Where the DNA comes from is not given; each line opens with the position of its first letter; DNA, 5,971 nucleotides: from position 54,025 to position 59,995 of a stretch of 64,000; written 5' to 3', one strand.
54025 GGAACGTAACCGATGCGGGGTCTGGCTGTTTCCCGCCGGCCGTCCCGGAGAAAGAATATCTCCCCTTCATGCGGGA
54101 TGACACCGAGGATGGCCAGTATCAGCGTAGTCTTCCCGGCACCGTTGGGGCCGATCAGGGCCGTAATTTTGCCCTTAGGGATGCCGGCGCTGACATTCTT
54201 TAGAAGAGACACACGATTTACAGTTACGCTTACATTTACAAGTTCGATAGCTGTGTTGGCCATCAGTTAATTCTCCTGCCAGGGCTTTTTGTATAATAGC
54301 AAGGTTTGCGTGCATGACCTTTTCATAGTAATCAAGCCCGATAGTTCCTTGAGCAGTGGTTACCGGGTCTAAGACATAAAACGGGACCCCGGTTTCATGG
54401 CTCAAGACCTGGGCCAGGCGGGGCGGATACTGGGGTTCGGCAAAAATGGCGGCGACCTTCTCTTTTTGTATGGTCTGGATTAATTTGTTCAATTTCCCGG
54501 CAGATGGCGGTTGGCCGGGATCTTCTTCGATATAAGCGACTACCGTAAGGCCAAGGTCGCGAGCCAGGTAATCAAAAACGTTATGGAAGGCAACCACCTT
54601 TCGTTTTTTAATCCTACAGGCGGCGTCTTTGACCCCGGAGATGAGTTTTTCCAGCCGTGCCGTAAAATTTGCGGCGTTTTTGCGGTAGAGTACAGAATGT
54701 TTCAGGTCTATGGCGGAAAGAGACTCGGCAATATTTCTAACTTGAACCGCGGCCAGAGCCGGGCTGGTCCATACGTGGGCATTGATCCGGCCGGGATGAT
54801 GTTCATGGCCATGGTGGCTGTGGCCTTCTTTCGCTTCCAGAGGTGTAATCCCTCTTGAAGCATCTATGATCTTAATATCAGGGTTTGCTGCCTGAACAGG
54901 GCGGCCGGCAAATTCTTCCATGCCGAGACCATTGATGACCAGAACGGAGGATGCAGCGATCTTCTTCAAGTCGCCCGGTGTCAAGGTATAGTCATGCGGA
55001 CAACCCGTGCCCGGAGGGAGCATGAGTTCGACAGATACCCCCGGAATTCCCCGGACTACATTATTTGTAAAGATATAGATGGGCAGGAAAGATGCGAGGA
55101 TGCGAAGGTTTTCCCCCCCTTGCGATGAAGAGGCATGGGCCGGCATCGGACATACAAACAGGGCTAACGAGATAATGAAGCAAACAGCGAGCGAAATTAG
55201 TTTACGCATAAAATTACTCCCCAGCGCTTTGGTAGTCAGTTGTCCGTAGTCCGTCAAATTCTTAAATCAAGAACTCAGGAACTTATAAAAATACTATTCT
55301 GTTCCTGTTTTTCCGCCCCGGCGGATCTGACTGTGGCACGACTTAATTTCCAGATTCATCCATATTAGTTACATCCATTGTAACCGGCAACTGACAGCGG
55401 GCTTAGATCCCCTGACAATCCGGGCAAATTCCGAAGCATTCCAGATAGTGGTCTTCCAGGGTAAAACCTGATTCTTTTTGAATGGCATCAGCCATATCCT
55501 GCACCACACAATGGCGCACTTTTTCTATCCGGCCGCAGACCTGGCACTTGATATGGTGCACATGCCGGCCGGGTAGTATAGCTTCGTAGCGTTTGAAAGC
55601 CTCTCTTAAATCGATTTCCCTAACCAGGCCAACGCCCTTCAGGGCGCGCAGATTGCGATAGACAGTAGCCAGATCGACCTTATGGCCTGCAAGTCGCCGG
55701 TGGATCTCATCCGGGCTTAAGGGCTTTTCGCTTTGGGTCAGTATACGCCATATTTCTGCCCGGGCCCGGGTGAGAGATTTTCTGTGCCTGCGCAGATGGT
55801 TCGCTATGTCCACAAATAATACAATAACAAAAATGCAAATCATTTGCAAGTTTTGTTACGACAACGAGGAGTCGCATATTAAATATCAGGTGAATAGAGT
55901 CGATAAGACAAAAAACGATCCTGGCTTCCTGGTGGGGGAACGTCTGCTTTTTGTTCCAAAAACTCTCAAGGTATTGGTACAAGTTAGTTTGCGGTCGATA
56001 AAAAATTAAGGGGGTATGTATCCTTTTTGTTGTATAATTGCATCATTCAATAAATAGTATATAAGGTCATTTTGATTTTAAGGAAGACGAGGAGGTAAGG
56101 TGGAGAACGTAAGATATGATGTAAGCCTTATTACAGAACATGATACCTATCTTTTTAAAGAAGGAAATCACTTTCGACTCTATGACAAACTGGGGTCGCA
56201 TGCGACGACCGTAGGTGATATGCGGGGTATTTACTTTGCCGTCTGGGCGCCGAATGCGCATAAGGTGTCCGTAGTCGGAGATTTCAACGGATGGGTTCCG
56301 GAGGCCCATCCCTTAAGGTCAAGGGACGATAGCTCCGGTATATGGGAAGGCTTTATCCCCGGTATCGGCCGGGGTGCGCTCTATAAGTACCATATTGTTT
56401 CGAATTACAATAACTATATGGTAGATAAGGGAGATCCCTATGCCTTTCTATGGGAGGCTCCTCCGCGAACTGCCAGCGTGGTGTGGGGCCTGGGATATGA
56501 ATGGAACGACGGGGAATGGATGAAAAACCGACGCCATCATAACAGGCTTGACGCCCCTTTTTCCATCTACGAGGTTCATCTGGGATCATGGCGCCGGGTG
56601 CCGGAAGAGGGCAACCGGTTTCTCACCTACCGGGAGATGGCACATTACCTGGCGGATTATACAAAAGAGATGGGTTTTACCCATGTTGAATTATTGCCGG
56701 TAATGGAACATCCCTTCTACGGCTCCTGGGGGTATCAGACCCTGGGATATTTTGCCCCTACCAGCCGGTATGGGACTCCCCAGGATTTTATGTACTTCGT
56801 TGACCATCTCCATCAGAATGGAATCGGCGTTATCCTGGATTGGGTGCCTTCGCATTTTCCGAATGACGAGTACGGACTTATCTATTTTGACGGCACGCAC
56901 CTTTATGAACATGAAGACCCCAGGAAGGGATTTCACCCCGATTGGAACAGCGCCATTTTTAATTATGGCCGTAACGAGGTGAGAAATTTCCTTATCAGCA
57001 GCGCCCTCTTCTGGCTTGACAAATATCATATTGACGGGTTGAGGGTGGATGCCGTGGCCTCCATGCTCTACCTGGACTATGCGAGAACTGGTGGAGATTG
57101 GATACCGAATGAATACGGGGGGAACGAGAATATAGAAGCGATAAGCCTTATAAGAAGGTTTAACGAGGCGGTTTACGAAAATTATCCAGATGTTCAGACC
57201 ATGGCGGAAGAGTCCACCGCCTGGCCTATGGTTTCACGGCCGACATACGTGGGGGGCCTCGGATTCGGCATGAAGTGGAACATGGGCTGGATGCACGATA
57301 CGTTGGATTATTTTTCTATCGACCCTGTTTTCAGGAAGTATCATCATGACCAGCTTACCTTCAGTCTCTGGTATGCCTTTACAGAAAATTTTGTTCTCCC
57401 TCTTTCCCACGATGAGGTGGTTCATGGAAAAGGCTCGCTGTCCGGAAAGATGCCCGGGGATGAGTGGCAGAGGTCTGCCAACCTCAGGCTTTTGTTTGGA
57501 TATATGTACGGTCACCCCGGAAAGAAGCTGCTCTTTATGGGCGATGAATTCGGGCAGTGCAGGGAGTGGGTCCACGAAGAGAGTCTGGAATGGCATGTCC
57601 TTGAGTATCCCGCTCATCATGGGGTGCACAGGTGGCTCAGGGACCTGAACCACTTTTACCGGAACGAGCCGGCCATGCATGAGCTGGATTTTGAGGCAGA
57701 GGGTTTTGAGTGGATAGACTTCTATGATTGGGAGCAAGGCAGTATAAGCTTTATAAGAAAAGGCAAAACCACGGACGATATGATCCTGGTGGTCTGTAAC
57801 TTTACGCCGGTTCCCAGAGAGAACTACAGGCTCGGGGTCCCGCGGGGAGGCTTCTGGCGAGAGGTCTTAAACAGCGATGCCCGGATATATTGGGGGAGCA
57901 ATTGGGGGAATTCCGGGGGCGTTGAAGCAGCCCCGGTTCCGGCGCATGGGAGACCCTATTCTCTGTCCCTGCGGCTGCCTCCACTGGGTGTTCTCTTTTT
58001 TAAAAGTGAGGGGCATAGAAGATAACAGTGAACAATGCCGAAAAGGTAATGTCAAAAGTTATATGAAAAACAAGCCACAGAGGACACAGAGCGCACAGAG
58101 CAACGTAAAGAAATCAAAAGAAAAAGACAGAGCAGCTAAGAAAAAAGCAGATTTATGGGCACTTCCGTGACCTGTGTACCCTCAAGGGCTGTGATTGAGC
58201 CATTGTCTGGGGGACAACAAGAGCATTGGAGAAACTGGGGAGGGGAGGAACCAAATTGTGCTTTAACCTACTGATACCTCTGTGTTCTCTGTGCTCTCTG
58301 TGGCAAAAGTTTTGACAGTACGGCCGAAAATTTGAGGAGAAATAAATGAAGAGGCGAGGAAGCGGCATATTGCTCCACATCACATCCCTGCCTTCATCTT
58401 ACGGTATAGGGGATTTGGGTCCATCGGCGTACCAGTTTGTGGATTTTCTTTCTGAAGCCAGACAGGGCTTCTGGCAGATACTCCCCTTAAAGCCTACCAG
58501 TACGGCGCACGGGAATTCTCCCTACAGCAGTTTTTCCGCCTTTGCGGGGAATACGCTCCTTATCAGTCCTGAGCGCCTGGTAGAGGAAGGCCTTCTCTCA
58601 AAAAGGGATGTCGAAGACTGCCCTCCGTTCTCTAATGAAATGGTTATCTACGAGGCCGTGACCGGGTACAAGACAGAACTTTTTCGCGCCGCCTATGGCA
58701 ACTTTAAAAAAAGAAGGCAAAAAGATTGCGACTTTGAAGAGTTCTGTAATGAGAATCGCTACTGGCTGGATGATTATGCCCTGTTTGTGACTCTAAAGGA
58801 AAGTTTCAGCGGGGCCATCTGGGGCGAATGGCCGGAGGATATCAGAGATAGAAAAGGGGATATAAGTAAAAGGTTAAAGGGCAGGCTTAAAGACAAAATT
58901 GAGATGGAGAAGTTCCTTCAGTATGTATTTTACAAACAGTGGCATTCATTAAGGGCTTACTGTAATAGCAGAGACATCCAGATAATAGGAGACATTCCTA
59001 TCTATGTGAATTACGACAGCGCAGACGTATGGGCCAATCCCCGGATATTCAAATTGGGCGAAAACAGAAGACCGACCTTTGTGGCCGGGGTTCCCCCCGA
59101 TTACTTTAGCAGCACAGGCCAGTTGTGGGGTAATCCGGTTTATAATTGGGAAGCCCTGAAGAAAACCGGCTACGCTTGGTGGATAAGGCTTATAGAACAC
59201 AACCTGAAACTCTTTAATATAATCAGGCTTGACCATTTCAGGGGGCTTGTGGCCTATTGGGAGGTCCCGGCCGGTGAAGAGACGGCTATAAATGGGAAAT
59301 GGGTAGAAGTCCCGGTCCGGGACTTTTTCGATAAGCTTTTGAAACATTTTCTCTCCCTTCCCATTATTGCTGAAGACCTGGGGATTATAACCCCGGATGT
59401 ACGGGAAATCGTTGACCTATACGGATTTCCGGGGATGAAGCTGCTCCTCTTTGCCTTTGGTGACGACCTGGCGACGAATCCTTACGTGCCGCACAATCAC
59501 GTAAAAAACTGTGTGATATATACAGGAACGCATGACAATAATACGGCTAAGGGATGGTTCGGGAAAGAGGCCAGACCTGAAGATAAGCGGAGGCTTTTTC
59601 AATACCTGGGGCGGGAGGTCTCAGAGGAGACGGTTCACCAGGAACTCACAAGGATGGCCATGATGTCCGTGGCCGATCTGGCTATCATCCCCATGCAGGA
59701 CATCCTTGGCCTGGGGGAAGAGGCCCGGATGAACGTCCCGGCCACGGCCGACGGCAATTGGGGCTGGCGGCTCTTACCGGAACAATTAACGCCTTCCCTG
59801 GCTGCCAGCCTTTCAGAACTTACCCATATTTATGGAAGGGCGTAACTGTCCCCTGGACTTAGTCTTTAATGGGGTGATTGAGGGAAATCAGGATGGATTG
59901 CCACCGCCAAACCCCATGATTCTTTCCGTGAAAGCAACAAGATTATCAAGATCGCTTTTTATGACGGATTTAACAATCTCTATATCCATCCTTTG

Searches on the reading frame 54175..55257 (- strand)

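Call 120: search_protein_families(library=pfam, proteins=[window:54175-55257:-], max_evalue=0.00001)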
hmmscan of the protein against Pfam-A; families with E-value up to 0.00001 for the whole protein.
window:54175-55257:- (360 aa): 1 family
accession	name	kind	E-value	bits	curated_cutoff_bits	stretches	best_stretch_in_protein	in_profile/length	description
PF01297.22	ZnuA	-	2.7e-67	227.4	29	1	53-325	1-263/263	Zinc-uptake complex component A periplasmic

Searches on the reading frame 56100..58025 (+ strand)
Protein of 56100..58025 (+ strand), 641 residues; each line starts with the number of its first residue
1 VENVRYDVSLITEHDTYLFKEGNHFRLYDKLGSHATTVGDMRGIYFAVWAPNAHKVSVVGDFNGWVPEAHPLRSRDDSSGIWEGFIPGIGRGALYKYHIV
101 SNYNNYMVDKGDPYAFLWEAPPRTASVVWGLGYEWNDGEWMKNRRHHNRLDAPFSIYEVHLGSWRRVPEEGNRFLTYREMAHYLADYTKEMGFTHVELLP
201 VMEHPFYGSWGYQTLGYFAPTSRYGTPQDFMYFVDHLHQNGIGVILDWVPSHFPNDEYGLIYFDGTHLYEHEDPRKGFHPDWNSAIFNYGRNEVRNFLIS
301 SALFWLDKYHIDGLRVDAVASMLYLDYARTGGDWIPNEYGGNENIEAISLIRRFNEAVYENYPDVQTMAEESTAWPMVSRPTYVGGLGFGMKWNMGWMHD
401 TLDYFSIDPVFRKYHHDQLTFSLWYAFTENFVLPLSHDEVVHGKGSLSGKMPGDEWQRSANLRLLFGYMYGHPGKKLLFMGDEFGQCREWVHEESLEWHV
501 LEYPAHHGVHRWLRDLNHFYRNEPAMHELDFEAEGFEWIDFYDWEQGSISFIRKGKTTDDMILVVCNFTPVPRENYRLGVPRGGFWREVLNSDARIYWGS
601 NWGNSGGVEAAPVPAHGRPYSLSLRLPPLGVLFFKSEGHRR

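Call 120: search_protein_families(library=pfam, proteins=[window:56100-58025:+], max_evalue=0.00001)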
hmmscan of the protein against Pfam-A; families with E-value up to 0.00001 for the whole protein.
window:56100-58025:+ (641 aa): 3 families
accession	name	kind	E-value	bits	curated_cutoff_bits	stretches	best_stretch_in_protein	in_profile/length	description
PF02806.24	Alpha-amylase_C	-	9.2e-25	87.3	21.2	1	538-636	1-94/95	Alpha amylase, C-terminal all-beta domain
PF02922.24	CBM_48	-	9.9e-21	74.3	22.4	1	30-115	1-83/83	Carbohydrate-binding module 48 (Isoamylase N-terminal domain)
PF00128.31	Alpha-amylase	-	1e-17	65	22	2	186-254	26-93/446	Alpha amylase, catalytic domain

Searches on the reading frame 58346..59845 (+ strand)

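Call 120: search_protein_families(library=pfam, proteins=[window:58346-59845:+], max_evalue=0.00001)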
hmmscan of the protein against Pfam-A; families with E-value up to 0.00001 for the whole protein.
window:58346-59845:+ (499 aa): 1 family
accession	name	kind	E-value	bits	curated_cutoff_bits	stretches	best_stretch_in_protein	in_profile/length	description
PF02446.23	Glyco_hydro_77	-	4.2e-182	606.6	25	1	10-482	1-465/465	4-alpha-glucanotransferase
